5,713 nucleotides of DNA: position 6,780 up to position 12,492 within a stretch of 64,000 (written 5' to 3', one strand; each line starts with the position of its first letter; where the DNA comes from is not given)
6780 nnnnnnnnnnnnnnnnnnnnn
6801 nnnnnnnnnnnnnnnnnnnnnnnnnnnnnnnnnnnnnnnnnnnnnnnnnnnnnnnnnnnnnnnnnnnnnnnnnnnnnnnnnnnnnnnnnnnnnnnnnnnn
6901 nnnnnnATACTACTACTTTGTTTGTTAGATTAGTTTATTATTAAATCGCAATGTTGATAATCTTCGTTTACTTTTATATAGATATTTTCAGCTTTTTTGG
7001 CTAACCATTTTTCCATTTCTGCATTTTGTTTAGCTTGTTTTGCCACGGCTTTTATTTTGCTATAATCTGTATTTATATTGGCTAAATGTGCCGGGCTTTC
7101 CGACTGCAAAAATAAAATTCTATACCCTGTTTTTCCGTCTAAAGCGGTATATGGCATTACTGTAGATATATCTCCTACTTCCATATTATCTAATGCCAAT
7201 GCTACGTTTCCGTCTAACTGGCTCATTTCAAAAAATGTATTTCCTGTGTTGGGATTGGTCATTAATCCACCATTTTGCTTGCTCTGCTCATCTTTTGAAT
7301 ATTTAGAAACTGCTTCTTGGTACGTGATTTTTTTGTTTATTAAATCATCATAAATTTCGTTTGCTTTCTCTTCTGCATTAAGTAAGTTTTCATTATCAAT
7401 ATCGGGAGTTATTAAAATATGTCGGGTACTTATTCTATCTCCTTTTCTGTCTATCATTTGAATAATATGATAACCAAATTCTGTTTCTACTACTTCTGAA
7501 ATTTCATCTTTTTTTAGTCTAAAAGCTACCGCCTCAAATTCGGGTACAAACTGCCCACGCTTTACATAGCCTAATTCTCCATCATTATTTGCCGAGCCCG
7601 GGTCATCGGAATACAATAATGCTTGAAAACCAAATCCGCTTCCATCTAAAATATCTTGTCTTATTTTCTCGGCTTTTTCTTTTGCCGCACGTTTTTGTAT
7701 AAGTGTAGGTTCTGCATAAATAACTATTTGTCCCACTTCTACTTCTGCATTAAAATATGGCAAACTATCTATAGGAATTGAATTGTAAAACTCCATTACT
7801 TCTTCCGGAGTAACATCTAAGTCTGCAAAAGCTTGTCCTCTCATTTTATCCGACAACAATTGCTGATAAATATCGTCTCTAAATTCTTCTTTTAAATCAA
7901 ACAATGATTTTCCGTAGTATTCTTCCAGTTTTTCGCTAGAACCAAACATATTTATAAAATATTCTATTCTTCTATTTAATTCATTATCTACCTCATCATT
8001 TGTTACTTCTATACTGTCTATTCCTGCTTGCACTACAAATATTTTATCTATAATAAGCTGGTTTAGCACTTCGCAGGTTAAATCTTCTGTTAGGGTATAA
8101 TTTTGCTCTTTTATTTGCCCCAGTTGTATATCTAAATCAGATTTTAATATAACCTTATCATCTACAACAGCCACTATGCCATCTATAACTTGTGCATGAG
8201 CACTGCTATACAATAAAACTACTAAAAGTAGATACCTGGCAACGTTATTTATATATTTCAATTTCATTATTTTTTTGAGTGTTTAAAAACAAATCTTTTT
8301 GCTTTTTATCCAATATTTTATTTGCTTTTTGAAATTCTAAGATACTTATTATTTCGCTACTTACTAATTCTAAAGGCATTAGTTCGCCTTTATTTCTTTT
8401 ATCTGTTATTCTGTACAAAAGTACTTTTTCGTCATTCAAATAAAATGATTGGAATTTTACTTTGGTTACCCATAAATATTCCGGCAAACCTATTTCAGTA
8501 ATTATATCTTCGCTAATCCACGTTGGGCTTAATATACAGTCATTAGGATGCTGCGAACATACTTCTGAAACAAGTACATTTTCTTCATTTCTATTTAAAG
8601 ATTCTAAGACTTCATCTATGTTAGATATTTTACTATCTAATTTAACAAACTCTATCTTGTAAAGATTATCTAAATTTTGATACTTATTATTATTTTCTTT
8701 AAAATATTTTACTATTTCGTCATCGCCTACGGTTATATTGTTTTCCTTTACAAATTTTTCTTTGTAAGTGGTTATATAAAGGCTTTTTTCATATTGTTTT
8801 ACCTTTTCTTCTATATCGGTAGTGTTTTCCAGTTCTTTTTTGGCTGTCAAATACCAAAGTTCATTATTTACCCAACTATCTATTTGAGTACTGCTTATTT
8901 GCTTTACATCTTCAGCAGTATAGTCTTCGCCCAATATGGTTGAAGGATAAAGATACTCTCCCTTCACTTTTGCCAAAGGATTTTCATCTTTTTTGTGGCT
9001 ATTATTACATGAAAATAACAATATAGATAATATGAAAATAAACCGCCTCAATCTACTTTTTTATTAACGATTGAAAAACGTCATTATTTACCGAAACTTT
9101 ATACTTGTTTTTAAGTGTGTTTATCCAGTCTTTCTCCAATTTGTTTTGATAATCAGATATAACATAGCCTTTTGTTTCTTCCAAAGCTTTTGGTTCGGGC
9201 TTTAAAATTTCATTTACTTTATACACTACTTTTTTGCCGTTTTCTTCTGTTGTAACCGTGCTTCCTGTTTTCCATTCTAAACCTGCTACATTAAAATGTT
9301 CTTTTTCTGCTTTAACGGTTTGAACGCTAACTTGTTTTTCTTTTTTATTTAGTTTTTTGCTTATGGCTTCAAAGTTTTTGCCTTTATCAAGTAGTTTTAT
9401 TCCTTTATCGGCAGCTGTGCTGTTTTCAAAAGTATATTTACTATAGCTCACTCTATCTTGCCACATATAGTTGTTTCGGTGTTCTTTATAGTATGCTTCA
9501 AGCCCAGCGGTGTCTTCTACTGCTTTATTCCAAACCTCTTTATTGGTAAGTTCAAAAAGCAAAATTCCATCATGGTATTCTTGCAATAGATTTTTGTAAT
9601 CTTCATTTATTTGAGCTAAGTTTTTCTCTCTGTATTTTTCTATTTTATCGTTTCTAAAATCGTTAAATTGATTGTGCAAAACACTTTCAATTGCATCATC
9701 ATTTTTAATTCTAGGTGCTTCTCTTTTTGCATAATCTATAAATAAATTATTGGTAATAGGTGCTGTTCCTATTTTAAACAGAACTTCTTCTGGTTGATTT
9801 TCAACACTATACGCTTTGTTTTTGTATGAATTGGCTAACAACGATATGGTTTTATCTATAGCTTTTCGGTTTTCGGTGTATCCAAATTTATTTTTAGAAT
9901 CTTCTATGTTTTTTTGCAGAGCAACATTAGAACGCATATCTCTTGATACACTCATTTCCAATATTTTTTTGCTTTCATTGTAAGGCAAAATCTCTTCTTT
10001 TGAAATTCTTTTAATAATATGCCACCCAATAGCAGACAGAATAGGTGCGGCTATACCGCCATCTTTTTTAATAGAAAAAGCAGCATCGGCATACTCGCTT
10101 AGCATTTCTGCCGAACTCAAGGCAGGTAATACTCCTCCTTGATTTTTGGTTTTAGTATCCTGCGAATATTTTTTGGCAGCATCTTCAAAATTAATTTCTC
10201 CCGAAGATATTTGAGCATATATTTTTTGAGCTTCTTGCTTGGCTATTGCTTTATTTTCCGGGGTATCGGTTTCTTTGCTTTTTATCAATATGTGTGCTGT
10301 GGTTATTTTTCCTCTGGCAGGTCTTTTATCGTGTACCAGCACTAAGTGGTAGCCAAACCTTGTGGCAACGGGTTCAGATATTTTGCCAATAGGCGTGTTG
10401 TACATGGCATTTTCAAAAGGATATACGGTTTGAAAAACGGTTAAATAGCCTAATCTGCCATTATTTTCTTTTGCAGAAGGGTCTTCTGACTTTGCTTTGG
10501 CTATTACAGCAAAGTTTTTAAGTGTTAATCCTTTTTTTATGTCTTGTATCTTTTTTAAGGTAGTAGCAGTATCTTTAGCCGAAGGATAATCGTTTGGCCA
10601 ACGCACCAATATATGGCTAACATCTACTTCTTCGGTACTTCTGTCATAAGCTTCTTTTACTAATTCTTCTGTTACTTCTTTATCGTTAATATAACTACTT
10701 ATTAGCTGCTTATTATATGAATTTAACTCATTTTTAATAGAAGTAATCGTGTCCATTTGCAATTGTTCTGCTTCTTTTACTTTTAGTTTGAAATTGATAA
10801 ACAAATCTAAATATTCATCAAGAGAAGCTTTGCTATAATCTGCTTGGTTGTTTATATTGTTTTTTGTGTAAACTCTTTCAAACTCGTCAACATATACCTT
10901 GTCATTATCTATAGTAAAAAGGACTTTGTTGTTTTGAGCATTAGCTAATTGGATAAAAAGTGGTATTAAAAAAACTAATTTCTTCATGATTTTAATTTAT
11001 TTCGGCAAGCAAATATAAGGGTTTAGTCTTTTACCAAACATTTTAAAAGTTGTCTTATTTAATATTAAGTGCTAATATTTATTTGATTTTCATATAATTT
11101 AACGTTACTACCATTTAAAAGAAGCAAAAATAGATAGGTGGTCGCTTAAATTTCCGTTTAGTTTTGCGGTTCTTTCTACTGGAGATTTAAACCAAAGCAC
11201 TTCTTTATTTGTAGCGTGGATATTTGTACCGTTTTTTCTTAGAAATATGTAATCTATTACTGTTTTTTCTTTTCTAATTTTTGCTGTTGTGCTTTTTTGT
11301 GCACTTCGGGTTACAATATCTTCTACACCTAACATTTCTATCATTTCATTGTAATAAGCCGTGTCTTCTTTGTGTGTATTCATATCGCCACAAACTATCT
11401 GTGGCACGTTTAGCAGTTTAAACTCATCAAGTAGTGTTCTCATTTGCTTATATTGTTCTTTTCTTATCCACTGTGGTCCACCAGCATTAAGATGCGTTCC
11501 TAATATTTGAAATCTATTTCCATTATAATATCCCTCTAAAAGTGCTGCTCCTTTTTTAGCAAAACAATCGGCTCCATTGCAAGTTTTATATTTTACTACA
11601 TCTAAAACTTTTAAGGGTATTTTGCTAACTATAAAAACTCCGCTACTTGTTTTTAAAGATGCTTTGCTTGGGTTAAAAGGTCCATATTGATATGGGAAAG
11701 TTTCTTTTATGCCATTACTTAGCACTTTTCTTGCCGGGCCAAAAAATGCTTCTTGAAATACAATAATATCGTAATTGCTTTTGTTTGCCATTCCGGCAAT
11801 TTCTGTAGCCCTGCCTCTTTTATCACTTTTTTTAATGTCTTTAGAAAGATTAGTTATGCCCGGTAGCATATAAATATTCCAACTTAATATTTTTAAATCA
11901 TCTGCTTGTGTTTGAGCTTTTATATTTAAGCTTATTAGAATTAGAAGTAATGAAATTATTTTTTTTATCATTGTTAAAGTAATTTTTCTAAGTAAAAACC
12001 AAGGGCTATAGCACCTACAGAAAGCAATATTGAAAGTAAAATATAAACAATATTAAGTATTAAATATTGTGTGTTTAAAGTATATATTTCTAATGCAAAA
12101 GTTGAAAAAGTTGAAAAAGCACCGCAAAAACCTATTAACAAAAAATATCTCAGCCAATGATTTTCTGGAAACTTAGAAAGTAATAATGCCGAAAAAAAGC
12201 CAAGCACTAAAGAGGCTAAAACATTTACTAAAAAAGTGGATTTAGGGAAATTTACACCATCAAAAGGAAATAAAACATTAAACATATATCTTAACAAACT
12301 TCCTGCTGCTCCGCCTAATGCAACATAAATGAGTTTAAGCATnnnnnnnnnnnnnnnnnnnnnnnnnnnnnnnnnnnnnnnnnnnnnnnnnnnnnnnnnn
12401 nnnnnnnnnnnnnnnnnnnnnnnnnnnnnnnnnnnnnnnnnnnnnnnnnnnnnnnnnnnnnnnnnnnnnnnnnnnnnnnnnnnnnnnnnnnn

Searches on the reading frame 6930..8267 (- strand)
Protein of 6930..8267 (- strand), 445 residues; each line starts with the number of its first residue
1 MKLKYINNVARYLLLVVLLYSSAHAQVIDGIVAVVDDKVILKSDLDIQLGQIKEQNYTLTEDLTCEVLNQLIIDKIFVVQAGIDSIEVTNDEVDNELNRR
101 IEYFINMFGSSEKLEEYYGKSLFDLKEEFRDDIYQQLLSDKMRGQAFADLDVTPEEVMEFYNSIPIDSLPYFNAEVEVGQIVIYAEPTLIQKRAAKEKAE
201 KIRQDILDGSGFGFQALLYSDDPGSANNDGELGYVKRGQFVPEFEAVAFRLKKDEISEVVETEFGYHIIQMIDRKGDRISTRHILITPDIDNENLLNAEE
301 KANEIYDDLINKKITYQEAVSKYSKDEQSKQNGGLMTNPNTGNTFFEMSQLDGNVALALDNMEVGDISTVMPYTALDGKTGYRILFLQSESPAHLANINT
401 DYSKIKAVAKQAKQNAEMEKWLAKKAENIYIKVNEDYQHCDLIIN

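Call 15: search_protein_families(library=ncbifam, proteins=[window:6930-8267:-], max_evalue=0.00001)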
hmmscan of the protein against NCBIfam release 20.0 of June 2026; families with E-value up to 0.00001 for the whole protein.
window:6930-8267:- (445 aa): 9 families
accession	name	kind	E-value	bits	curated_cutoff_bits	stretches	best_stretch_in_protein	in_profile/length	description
NF000809.0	PRK00059.1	equivalog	1.2e-31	110.3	303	2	36-276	42-289/336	peptidylprolyl isomerase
NF008038.0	PRK10770.1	equivalog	6e-28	97.8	394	2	175-277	284-387/431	peptidylprolyl isomerase SurA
NF002846.0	PRK03095.1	equivalog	5.3e-20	72.1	361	1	196-313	143-257/287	peptidylprolyl isomerase PrsA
NF002827.0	PRK03002.1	equivalog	6.4e-19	68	343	1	196-275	147-226/285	peptidylprolyl isomerase PrsA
NF002824.0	PRK02998.1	subfamily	3.3e-16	59.5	360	1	198-275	147-224/283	peptidylprolyl isomerase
TIGR02933.1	nifM_nitrog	equivalog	2.2e-14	54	168.2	1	192-269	138-215/256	nitrogen fixation protein NifM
NF003356.0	PRK04405.1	subfamily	5.8e-09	35.4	339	1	194-275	153-237/299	peptidylprolyl isomerase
NF011969.0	PRK15441.1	equivalog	2.5e-08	34.2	127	1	199-275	18-93/93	peptidylprolyl isomerase PpiC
NF008054.0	PRK10788.1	equivalog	1.8e-07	30.3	493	1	189-280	275-364/626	peptidylprolyl isomerase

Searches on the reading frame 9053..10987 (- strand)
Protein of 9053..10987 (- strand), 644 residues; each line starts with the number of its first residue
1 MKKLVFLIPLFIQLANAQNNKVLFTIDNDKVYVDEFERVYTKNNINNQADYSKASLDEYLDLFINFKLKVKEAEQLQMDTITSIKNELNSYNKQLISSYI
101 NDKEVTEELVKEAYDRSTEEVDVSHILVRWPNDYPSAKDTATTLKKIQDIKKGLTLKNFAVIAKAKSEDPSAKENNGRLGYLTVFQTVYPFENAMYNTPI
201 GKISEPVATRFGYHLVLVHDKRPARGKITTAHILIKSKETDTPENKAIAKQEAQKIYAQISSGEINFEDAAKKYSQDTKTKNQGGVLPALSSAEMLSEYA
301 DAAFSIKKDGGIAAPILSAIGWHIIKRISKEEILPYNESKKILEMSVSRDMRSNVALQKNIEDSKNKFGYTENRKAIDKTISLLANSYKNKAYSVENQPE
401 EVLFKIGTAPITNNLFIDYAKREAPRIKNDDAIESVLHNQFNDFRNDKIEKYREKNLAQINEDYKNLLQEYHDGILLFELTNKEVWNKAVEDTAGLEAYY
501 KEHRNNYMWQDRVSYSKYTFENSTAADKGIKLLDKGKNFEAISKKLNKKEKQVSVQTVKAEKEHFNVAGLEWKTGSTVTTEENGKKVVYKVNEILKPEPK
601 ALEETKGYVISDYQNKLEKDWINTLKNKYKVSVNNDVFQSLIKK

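Call 7: search_protein_families(library=pfam, proteins=[window:9053-10987:-], max_evalue=0.001)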
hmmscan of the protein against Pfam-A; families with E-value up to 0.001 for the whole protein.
window:9053-10987:- (644 aa): 3 families
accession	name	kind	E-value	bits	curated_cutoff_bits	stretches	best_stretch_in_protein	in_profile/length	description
PF00639.27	Rotamase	-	1.8e-44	151.1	21.7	2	232-328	1-96/97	PPIC-type PPIASE domain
PF13616.12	Rotamase_3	-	1.4e-41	142.1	22.5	2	221-329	9-114/116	PPIC-type PPIASE domain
PF13145.12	Rotamase_2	-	2.3e-16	61.2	27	3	132-225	36-112/121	PPIC-type PPIASE domain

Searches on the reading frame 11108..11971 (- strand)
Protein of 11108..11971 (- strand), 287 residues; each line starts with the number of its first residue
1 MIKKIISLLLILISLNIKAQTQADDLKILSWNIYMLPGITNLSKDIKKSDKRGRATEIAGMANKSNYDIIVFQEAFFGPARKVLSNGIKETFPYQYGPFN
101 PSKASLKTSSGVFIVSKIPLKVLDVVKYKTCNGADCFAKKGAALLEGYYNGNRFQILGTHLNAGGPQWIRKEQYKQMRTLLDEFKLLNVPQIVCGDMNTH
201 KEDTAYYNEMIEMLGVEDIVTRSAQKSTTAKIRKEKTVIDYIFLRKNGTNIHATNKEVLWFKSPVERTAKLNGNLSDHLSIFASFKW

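Call 7: search_protein_families(library=pfam, proteins=[window:11108-11971:-], max_evalue=0.001)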
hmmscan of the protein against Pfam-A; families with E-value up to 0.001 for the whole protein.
window:11108-11971:- (287 aa): 1 family
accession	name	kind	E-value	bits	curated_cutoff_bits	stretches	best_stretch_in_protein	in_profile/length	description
PF03372.29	Exo_endo_phos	-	5.8e-15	56.1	24.5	1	29-252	1-209/225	Endonuclease/Exonuclease/phosphatase family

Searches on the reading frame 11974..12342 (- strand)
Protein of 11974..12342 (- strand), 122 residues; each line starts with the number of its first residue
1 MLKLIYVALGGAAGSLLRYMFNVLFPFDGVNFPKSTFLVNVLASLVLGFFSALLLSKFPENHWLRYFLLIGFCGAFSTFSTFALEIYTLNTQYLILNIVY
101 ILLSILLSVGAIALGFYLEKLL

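Call 7: search_protein_families(library=pfam, proteins=[window:11974-12342:-], max_evalue=0.001)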
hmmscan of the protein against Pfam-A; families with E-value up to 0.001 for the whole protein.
window:11974-12342:- (122 aa): 1 family
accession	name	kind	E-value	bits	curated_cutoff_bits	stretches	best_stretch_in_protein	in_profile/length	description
PF02537.21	CRCB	-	1.6e-24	86.7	32.9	1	5-116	1-103/103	CrcB-like protein, Camphor Resistance (CrcB)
